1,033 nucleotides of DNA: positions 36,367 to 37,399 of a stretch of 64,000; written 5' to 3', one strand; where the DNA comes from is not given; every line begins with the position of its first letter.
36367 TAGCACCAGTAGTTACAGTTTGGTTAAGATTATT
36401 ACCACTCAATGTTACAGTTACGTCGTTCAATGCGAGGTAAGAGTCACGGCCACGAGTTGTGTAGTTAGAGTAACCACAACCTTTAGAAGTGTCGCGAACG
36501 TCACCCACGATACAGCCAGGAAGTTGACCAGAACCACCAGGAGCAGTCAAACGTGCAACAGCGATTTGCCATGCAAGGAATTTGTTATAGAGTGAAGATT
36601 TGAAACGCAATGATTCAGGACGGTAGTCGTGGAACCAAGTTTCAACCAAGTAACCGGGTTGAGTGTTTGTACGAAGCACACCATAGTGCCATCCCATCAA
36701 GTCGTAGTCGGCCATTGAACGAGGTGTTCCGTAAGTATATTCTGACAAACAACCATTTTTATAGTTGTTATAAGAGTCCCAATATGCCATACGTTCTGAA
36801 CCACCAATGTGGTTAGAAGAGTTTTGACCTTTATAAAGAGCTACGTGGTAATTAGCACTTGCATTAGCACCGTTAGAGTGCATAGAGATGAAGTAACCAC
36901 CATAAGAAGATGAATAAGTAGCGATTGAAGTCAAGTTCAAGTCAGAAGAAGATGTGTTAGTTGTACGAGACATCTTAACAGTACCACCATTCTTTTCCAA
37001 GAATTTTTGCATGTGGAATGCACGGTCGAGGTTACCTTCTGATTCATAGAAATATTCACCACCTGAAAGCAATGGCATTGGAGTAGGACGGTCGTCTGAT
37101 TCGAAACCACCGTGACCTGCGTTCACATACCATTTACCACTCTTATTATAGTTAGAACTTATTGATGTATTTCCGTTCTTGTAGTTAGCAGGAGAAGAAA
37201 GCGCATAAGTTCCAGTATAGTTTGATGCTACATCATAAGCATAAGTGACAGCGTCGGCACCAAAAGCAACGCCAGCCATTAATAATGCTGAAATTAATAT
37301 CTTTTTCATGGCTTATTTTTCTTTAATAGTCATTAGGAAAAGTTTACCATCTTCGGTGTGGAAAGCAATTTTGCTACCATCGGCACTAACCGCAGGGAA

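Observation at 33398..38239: TolB-like propeller gene translationally coupled to a giant T9SS cargo with an apparently active peptidoglycan amidase domain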

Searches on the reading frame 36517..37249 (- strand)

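Call 6: search_solved_structures(query=window:36517-37249:-, max_evalue=1, show_alignments=3)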
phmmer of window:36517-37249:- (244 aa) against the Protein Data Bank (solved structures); distinct sequences matched with E-value up to 1: 1.
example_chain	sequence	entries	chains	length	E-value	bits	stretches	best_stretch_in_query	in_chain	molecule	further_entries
7tj4_B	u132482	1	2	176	0.032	17.2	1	68-127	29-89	LytH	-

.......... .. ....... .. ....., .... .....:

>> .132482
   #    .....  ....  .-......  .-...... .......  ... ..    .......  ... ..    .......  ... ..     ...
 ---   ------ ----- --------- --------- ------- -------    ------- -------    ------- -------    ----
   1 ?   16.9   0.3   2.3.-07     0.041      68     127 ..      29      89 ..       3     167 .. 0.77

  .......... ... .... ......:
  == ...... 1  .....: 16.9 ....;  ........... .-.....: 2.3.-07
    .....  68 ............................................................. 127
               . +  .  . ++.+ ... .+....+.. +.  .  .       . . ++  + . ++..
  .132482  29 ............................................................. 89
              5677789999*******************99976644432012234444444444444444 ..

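Call 19: search_solved_structures(query=A1, max_evalue=1, show_alignments=4)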
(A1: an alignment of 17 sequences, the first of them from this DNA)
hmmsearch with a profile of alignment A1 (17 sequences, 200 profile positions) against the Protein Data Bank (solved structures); distinct sequences matched with E-value up to 1: 8.
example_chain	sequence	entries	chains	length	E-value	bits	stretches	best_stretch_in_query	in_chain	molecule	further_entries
4rn7_A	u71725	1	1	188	4.2e-07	33.1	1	2-195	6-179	N-acetylmuramoyl-L-alanine amidase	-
5j72_A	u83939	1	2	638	5.6e-07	32.7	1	3-177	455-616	Putative N-acetylmuramoyl-L-alanine amidase,autolysin cwp6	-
5emi_A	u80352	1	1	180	0.0006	22.8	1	118-195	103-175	Cell wall hydrolase/autolysin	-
7rag_B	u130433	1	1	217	0.0027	20.6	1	4-194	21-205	Germination-specific N-acetylmuramoyl-L-alanine amidase, Autolysin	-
7tj4_B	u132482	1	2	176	0.046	16.6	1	3-91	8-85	LytH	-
4jo5_A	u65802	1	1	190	0.086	15.7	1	90-156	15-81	Cellulosome anchoring protein cohesin region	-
9cru_A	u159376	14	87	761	0.38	13.6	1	48-110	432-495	Vesicular-fusion protein SEC18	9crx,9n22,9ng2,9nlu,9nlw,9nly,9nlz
7b3n_A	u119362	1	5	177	0.39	13.6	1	4-91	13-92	Cell wall hydrolase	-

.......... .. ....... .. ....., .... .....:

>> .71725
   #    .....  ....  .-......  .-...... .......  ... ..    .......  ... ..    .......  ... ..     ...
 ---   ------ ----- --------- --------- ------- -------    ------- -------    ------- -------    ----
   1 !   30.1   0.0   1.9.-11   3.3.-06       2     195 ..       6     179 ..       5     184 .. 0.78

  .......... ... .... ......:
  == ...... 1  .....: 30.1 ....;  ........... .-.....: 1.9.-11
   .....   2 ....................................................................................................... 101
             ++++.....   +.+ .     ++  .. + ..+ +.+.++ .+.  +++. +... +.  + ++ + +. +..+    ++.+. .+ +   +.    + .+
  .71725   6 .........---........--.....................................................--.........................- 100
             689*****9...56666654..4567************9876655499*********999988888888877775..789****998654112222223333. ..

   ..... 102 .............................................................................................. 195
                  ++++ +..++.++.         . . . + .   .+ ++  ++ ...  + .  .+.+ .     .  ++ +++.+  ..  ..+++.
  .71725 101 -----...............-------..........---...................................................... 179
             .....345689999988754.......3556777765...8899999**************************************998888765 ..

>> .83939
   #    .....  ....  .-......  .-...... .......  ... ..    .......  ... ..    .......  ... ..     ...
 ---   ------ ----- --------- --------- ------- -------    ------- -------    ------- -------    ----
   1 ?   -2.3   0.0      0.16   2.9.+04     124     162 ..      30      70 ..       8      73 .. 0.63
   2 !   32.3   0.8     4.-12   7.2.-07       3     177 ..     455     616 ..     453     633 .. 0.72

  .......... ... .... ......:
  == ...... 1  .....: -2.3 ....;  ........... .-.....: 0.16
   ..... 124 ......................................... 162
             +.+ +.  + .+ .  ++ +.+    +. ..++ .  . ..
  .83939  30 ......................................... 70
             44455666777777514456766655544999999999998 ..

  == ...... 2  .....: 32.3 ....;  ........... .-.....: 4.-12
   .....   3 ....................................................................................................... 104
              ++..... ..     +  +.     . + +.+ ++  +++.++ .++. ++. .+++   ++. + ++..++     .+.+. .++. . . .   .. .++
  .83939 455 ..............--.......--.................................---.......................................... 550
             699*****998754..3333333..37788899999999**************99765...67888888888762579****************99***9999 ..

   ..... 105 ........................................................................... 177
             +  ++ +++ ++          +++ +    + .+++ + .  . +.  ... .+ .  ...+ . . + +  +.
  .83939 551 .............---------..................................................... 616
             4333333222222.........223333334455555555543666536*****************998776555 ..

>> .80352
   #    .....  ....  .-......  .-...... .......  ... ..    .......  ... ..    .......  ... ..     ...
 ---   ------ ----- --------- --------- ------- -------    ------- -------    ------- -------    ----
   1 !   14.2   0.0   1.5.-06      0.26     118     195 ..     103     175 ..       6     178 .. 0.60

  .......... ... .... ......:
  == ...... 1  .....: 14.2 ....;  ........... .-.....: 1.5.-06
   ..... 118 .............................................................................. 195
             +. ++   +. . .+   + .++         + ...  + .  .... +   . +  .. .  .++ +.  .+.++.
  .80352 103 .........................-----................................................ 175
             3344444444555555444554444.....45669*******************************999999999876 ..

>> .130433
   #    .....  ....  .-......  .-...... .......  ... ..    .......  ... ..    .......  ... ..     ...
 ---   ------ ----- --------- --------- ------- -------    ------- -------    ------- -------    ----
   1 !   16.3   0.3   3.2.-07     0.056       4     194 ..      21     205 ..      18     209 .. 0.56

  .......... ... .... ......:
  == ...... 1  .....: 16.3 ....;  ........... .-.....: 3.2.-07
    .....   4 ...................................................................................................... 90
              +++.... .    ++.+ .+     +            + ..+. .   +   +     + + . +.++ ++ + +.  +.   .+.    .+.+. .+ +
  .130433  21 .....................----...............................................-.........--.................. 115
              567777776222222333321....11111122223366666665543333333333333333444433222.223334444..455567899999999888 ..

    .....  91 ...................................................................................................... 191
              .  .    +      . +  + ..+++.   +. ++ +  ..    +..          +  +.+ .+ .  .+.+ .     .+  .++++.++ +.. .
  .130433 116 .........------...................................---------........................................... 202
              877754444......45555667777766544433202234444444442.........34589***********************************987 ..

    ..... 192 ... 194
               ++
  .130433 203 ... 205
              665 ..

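Call 20: find_related_loci(query=A1, collection=genome_contigs, flank=10000)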
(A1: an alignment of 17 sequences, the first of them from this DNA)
Query A1 (201 aa) in genome_contigs; peptide patterns used: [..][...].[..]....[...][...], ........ (x = any residue, [..] = any of these).
597 stretches matched a pattern (row limit reached: there are more); 580 encode a relative of the query (tblastn E <= 1e-3); the best 80 are kept; 80 distinct loci.
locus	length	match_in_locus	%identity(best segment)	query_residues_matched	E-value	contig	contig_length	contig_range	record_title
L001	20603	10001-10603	100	1-201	2e-140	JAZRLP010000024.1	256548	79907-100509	MAG: Muribaculaceae bacterium isolate T1900045432_YK20190123.MAGScoT_cleanbin_000001 SGB_7101_k141_1528027, whole genome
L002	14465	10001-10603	100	1-201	4e-140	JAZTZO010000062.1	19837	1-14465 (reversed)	MAG: Muribaculaceae bacterium isolate T1900045324_YK20190013.MAGScoT_cleanbin_000002 SGB_6407_k141_1882838, whole genome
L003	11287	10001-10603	95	1-201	4e-135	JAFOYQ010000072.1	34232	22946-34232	MAG: Muribaculaceae bacterium isolate RGIG918 Dairy_cattle_Rectum-4__c333334, whole genome shotgun sequence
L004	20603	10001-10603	94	1-201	1e-133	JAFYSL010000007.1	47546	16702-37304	MAG: Muribaculaceae bacterium isolate RGIG7380 Water_buffalos_Cecum-5__c105468, whole genome shotgun sequence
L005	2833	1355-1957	94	1-201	7e-140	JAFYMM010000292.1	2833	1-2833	MAG: Paludibacteraceae bacterium isolate RGIG7225 Water_buffalos_Cecum-2__c935619, whole genome shotgun sequence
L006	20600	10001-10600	96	1-201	1e-132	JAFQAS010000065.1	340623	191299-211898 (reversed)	MAG: Muribaculaceae bacterium isolate RGIG1648 Goat_Cecum-1__c687911, whole genome shotgun sequence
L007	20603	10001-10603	93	1-201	3e-131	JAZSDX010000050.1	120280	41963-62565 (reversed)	MAG: Muribaculaceae bacterium isolate T1900044595_TS20190061.MAGScoT_cleanbin_000004 SGB_657_k141_1325725, whole genome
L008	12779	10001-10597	88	1-201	2e-122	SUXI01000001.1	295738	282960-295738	MAG: Bacteroidales bacterium isolate SIG120 NODE_310_length_295738_cov_43.274350, whole genome shotgun sequence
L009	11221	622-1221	85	1-201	2e-118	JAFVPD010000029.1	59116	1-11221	MAG: Muribaculaceae bacterium isolate RGIG5267 Sheep_Colon-1__c162663, whole genome shotgun sequence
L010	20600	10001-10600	90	1-201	1e-117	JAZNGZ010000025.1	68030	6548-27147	MAG: Muribaculaceae bacterium isolate T1900044698_TS20190164.MAGScoT_cleanbin_000002 SGB_1787_k141_3103472, whole genome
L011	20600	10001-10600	90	1-201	9e-117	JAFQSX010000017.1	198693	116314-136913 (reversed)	MAG: Muribaculaceae bacterium isolate RGIG2121 Goat_Colon-4__c332729, whole genome shotgun sequence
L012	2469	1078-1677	86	1-201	2e-118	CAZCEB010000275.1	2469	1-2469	MAG TPA_asm: uncultured Muribaculaceae bacterium isolate SRP315200_co2_387 genome assembly, contig: NODE_95124_length_24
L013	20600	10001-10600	87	1-201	9e-113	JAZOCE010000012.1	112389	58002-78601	MAG: Muribaculaceae bacterium isolate T1900044757_TS20190223.MAGScoT_cleanbin_000004 SGB_2303_k141_68287, whole genome s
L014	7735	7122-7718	80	1-201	9e-104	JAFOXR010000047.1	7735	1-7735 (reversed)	MAG: Muribaculaceae bacterium isolate RGIG893 Dairy_cattle_Rectum-3__c549339, whole genome shotgun sequence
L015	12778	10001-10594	75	1-201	3e-102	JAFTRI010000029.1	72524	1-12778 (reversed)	MAG: Muribaculaceae bacterium isolate RGIG4079 Roe_deer_Cecum.Co__c1679664, whole genome shotgun sequence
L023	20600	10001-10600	56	1-200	5e-72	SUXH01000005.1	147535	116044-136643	MAG: Bacteroidales bacterium isolate SIG119 NODE_2251_length_147535_cov_35.816665, whole genome shotgun sequence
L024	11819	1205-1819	57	1-201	2e-71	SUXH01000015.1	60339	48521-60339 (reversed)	MAG: Bacteroidales bacterium isolate SIG119 NODE_12024_length_60339_cov_34.329951, whole genome shotgun sequence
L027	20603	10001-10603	56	1-201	2e-71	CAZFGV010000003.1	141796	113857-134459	MAG TPA_asm: uncultured Bacteroides sp. isolate SRP350583_co2_374 genome assembly, contig: NODE_65_length_141796_cov_60.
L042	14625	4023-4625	54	1-201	2e-64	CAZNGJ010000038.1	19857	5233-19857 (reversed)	MAG TPA_asm: uncultured Bacteroides sp. isolate SRP199465_co2_553 genome assembly, contig: NODE_7929_length_19857_cov_13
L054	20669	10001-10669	43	1-200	2e-48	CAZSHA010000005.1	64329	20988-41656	MAG TPA_asm: uncultured Muribaculaceae bacterium isolate SRP315200_co1_803 genome assembly, contig: NODE_345_length_6432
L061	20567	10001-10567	41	1-196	3e-36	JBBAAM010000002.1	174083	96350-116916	MAG: Melioribacteraceae bacterium isolate SO_2017_GW3_42 scaffold_108_c1_OW296A_2017, whole genome shotgun sequence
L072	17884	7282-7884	37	1-191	7e-32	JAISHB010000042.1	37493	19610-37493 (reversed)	MAG: Prevotellaceae bacterium isolate Hm464_bin154 k119_2088402, whole genome shotgun sequence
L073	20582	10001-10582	38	1-189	7e-32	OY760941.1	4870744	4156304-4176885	MAG: Marinilabiliaceae bacterium isolate 2264d8ac-961e-4ead-949a-d386559d349b genome assembly, chromosome: 1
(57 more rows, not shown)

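Call 43: search_protein_families(library=pfam, proteins=[L061:9920-12322:+, L073:9923-12316:+, L072:7201-9846:+, L024:1127-3379:+, L042:3924-9254:+, L023:9878-13729:+, L061:8991-9905:+, L073:8939-9841:+], max_evalue=0.001)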
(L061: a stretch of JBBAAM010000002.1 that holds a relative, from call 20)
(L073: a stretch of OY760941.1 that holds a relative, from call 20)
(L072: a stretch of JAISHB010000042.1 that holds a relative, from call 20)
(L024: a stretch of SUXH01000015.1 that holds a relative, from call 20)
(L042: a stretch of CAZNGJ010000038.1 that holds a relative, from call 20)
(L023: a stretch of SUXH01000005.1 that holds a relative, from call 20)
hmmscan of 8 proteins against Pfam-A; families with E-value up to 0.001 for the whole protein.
L061:9920-12322:+ (801 aa): 4 families
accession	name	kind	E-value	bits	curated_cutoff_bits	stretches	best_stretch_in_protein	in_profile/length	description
PF13205.12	Big_5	-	3.7e-24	85.9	23.6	2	329-426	4-105/105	Bacterial Ig-like domain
PF01520.23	Amidase_3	-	3.9e-19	69.8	27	1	29-214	1-171/174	N-acetylmuramoyl-L-alanine amidase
PF18962.6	Por_Secre_tail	-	3e-10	40.7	27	1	716-798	2-74/75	Secretion system C-terminal sorting domain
PF13620.12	CarboxypepD_reg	-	0.00031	21.5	32.3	0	259-314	16-74/82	Carboxypeptidase regulatory-like domain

L073:9923-12316:+ (798 aa): 5 families
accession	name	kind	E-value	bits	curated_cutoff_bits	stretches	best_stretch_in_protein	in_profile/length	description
PF13205.12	Big_5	-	2.5e-21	76.8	23.6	2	338-437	3-105/105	Bacterial Ig-like domain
PF01520.23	Amidase_3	-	3.4e-13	50.4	27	1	28-217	1-163/174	N-acetylmuramoyl-L-alanine amidase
PF18962.6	Por_Secre_tail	-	5.1e-11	43.1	27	1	727-794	3-72/75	Secretion system C-terminal sorting domain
PF13620.12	CarboxypepD_reg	-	6e-09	36.6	32.3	1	265-332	12-81/82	Carboxypeptidase regulatory-like domain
PF09430.16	EMC7_beta-sandw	-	0.00095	19.8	26.6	0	266-349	6-87/122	ER membrane protein complex subunit 7, beta-sandwich domain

L072:7201-9846:+ (882 aa): 8 families
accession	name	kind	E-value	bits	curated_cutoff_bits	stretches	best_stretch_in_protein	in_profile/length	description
PF01520.23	Amidase_3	-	2.3e-15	57.5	27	1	29-224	1-164/174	N-acetylmuramoyl-L-alanine amidase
PF13620.12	CarboxypepD_reg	-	3.2e-10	40.7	32.3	1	274-340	13-78/82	Carboxypeptidase regulatory-like domain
PF18962.6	Por_Secre_tail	-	1.2e-08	35.5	27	1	815-880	2-70/75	Secretion system C-terminal sorting domain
PF17210.9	SdrD_B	-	7.7e-07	29.7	29.7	1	274-327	23-75/112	SdrD B-like domain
PF13860.13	FlgD_ig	-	1.7e-05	25.1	27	1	372-421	6-55/79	FlgD Ig-like domain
PF13715.12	CarbopepD_reg_2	-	2.6e-05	24.6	32.2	1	274-341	13-74/88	CarboxypepD_reg-like domain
PF17802.7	SpaA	-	8.2e-05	23.1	23.1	1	273-336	14-81/91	Prealbumin-like fold domain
PF14686.12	fn3_3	-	9.2e-05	22.6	24.4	1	280-338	16-74/75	Polysaccharide lyase family 4, domain II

L024:1127-3379:+ (751 aa): 7 families
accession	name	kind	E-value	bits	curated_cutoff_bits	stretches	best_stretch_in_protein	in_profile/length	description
PF01520.23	Amidase_3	-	1.2e-12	48.7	27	1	30-224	3-171/174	N-acetylmuramoyl-L-alanine amidase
PF13620.12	CarboxypepD_reg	-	2.8e-09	37.6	32.3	1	265-333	13-80/82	Carboxypeptidase regulatory-like domain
PF17210.9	SdrD_B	-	2.2e-08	34.7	29.7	1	264-326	22-82/112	SdrD B-like domain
PF18962.6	Por_Secre_tail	-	7.4e-06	26.6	27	1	691-750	7-74/75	Secretion system C-terminal sorting domain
PF16410.10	DUF5018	-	8.8e-06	25.3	38.2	1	371-479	248-351/352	Domain of unknown function (DUF5018)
PF08308.17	PEGA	-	5.6e-05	23.4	20.8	1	299-337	32-70/71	PEGA domain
PF17802.7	SpaA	-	0.00011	22.7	23.1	1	262-322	12-76/91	Prealbumin-like fold domain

L042:3924-9254:+ (1777 aa): 8 families
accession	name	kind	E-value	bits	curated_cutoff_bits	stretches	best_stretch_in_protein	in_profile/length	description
PF01520.23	Amidase_3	-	4.2e-10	40.4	27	1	37-225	3-169/174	N-acetylmuramoyl-L-alanine amidase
PF13620.12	CarboxypepD_reg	-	1.5e-09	38.5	32.3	1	273-338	13-77/82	Carboxypeptidase regulatory-like domain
PF22544.2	HYDIN_VesB_CFA65-like_Ig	-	8.7e-09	36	25.5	1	804-897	1-100/100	HYDIN/CFA65/VesB-like, Ig-like domain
PF22073.2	Cep192_D4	-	3.3e-08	34.1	35.5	1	804-892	2-103/112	Cep192 domain 4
PF17210.9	SdrD_B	-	3.8e-06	27.5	29.7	1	273-332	23-80/112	SdrD B-like domain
PF15780.11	ASH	-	3.3e-05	24.4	27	0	811-884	12-90/98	Abnormal spindle-like microcephaly-assoc'd, ASPM-SPD-2-Hydin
PF13715.12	CarbopepD_reg_2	-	4.1e-05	24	32.2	1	274-340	14-74/88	CarboxypepD_reg-like domain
PF17802.7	SpaA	-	0.00015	22.3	23.1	1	273-337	15-84/91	Prealbumin-like fold domain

L023:9878-13729:+ (1284 aa): 10 families
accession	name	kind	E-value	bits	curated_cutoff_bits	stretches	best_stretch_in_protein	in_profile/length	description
PF13620.12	CarboxypepD_reg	-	2.2e-12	47.6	32.3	1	275-346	12-82/82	Carboxypeptidase regulatory-like domain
PF01520.23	Amidase_3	-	3.6e-11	43.8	27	1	45-233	3-169/174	N-acetylmuramoyl-L-alanine amidase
PF00404.24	Dockerin_1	-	1.2e-10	41.8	22.9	1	1228-1282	2-57/57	Dockerin type I domain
PF17210.9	SdrD_B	-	4e-08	33.9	29.7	1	275-330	22-75/112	SdrD B-like domain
PF13715.12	CarbopepD_reg_2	-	2.4e-06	27.9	32.2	1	276-347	13-78/88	CarboxypepD_reg-like domain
PF22066.2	Cep192_D8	-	4.6e-06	27.2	33.5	1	831-878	54-101/101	Cep192 domain 8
PF22073.2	Cep192_D4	-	6.5e-06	26.7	35.5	0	782-875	4-109/112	Cep192 domain 4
PF08308.17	PEGA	-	0.00034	20.9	20.8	0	310-347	32-69/71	PEGA domain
PF00630.25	Filamin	-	0.00099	20.3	26.9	0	373-429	23-84/93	Filamin/ABP280 repeat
PF17802.7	SpaA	-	0.00099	19.7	23.1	1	272-338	11-82/91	Prealbumin-like fold domain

L061:8991-9905:+ (305 aa): 2 families
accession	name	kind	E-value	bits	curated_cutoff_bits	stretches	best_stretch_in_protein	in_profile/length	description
PF07676.18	PD40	-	4.2e-08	33.4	20.9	1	224-242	9-27/38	WD40-like Beta Propeller Repeat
PF00930.27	DPPIV_N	-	1.8e-05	24.1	22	0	219-272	38-82/354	Dipeptidyl peptidase IV (DPP IV) N-terminal region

L073:8939-9841:+ (301 aa): 1 family
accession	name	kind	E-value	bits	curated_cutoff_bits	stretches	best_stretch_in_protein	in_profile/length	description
PF07676.18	PD40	-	4e-08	33.5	20.9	1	188-207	12-32/38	WD40-like Beta Propeller Repeat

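Call 57: find_related_loci(query=A4, collection=metagenome_contigs, flank=4000)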
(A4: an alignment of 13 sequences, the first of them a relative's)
Query A4 (305 aa) in metagenome_contigs; peptide patterns used: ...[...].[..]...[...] (x = any residue, [..] = any of these).
600 stretches matched a pattern (row limit reached: there are more); 565 encode a relative of the query (tblastn E <= 1e-3); the best 80 are kept; 80 distinct loci.
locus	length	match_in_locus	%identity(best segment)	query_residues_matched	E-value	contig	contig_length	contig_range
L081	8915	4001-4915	100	1-305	0e+0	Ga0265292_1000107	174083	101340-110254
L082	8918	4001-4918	74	1-305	5e-158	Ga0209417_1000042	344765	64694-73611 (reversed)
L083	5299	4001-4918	75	1-305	4e-158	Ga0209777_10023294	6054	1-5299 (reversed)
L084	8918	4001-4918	72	1-305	8e-154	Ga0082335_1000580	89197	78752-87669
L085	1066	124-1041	71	1-305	3e-170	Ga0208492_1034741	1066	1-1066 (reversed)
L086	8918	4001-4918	72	1-305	7e-152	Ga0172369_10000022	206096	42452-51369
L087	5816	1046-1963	72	1-305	1e-152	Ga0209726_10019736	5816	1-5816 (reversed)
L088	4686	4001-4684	70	1-227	3e-106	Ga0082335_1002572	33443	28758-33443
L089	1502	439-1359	55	1-305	1e-113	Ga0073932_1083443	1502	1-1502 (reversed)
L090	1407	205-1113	43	1-302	2e-84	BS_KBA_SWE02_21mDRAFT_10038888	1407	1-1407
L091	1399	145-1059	41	1-304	8e-80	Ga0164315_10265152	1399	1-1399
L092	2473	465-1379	40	1-304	1e-76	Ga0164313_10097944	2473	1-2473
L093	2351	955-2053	41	1-305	1e-69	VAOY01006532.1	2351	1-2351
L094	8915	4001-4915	39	1-304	4e-68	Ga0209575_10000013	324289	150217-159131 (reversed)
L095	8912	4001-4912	40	1-304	2e-67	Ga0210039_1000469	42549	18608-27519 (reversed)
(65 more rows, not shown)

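Call 64: search_protein_families(library=pfam, proteins=[L027:6873-8780:+, L054:6239-7819:+], max_evalue=0.001)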
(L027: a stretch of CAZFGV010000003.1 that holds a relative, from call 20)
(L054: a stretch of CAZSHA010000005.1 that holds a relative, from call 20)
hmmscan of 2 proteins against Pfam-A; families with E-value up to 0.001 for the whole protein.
L027:6873-8780:+ (635 aa): 1 family
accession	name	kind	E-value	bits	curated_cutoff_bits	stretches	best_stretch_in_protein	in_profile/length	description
PF11551.14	Omp28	-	1.2e-05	25.7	34.9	1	415-584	13-165/171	Outer membrane protein Omp28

L054:6239-7819:+ (526 aa): 2 families
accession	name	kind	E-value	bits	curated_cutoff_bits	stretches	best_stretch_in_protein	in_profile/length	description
PF01640.23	Peptidase_C10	-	3.9e-52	177.8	26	1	152-340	1-194/194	Peptidase C10 family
PF13734.11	Inhibitor_I69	-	1e-15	58.4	25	1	19-110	1-98/98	Spi protease inhibitor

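Call 71: find_related_loci(query=A1, collection=viral_contigs, flank=3000)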
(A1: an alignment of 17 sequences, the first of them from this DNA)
Query A1 (201 aa) in viral_contigs; peptide patterns used: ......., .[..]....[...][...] (x = any residue, [..] = any of these).
105 stretches matched a pattern; 3 encode a relative of the query (tblastn E <= 1e-3); 3 distinct loci.
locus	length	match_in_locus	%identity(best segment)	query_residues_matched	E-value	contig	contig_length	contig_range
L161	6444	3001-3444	27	1-170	8e-8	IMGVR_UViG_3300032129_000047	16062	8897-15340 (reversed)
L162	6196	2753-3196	27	1-170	8e-8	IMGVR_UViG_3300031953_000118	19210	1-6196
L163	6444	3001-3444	27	1-170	8e-8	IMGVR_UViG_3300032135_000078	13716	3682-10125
